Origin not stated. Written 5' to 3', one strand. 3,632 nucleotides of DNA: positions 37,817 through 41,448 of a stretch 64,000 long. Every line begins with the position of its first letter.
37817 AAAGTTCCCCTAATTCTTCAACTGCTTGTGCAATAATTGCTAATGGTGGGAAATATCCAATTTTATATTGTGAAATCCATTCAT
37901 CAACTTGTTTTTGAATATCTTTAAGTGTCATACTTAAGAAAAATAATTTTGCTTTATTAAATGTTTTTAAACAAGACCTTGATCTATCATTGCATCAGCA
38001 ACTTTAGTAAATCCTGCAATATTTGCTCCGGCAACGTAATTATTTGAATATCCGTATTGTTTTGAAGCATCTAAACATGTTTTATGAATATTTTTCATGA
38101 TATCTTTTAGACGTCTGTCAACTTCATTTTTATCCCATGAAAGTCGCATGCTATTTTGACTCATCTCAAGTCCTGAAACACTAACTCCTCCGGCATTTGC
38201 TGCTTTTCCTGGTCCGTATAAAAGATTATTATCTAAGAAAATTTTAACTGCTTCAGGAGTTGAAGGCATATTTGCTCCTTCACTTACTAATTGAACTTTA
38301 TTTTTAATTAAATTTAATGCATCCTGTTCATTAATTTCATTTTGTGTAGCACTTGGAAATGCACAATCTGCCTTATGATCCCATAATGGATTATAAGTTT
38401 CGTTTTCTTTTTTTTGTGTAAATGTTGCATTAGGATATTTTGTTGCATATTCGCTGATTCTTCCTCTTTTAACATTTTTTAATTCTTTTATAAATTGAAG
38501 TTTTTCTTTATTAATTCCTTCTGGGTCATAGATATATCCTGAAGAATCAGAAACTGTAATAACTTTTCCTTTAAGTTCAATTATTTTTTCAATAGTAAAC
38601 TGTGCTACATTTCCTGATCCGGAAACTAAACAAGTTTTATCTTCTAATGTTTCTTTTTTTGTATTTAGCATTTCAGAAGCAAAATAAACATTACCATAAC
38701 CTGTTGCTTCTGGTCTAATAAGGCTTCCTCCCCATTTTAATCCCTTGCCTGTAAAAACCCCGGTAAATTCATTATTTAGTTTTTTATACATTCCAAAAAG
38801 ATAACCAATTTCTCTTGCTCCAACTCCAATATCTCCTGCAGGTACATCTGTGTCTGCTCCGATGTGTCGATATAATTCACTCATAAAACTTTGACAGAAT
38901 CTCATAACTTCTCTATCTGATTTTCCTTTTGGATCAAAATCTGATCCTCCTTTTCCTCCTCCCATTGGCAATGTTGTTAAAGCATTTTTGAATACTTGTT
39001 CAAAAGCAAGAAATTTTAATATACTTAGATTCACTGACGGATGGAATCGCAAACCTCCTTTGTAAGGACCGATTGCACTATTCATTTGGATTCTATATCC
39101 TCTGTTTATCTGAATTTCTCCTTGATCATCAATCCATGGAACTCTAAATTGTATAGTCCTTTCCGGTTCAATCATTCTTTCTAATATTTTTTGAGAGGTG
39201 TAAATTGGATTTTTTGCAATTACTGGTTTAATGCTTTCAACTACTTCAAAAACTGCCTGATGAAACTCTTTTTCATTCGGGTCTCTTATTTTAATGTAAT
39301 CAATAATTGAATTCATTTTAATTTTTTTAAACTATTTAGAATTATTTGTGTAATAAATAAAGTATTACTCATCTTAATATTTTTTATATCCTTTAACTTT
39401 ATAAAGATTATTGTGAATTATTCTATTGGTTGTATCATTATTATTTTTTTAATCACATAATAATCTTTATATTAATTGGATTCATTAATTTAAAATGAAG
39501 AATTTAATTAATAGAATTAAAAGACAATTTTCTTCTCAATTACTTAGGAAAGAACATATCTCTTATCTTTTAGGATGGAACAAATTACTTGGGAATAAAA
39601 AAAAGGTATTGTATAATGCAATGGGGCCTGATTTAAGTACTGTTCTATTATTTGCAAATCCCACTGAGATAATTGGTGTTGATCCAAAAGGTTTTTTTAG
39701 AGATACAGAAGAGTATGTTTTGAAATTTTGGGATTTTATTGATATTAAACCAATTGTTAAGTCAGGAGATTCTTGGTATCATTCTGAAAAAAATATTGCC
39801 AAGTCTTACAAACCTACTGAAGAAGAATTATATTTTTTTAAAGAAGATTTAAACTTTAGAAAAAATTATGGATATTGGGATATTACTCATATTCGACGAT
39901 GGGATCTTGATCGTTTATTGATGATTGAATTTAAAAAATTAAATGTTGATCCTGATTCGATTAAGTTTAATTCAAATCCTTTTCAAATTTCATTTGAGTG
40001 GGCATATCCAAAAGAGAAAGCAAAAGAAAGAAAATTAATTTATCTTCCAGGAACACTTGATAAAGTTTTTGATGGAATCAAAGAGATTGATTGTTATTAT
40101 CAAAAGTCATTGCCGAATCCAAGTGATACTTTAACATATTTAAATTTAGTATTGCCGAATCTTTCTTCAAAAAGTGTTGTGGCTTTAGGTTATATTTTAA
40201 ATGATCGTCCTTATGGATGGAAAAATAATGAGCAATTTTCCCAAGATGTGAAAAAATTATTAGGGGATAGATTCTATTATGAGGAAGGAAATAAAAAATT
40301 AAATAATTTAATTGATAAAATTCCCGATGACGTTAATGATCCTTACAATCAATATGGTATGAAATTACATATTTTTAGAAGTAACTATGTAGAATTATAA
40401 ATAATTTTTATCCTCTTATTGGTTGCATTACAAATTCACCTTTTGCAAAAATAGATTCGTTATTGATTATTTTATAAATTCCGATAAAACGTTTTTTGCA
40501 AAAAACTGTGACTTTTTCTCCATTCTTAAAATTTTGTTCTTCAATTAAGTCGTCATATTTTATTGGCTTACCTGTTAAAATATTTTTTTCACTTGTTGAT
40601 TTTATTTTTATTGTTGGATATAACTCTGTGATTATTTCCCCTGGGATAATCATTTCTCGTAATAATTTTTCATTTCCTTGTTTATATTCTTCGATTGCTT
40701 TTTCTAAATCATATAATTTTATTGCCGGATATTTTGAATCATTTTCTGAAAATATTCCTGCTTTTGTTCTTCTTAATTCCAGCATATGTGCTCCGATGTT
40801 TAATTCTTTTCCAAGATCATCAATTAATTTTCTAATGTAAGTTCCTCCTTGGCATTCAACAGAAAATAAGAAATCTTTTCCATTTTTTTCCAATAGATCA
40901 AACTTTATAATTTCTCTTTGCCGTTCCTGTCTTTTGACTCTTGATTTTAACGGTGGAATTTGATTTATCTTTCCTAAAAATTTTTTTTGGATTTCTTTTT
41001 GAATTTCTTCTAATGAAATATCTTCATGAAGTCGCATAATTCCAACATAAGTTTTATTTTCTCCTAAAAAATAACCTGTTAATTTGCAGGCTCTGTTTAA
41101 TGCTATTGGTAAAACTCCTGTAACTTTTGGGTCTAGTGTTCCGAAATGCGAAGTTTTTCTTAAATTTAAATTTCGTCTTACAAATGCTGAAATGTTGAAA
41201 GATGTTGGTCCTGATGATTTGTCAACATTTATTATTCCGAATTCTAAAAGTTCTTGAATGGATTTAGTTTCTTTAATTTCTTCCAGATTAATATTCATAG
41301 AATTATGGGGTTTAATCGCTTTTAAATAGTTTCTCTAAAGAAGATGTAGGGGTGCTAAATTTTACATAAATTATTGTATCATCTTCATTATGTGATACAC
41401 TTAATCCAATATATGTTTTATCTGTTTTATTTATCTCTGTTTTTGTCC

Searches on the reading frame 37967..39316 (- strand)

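Call 86: search_protein_families(library=pfam, proteins=[window:37967-39316:-], max_evalue=0.0001)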
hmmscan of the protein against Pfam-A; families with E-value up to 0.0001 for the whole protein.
window:37967-39316:- (449 aa): 2 families
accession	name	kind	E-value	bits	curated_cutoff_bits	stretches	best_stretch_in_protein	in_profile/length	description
PF00208.27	ELFV_dehydrog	-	2.2e-89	299.8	23.4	1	196-447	1-241/241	Glutamate/Leucine/Phenylalanine/Valine dehydrogenase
PF02812.23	ELFV_dehydrog_N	-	2.1e-53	179.9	25.3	1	51-179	1-129/129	Glu/Leu/Phe/Val dehydrogenase, dimerisation domain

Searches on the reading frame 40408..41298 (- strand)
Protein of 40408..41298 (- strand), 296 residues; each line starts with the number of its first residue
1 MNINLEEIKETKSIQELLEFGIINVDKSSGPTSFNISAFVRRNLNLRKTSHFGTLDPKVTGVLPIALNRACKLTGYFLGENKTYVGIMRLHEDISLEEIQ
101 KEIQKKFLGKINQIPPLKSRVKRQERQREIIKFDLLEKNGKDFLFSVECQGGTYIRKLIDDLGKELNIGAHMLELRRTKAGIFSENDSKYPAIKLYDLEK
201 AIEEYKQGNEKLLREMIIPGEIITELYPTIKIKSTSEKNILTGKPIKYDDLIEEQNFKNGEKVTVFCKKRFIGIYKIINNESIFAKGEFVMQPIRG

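Call 86: search_protein_families(library=pfam, proteins=[window:40408-41298:-], max_evalue=0.0001)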
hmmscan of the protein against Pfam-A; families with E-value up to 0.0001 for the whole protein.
window:40408-41298:- (296 aa): 4 families
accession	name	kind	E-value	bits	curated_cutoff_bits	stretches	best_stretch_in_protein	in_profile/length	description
PF01509.24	TruB_N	-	4.2e-24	86.1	27.3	1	41-155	1-149/149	TruB family pseudouridylate synthase (N terminal domain)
PF16198.10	TruB_C_2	-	1.1e-16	61.1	29.3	1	156-222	1-63/66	tRNA pseudouridylate synthase B C-terminal domain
PF21238.2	Pus10_C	-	8.4e-06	25.9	27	1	81-160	123-203/232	Pus10, C-terminal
PF08068.17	DKCLD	-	7.8e-05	23.1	27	0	12-36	33-57/58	DKCLD (NUC011) domain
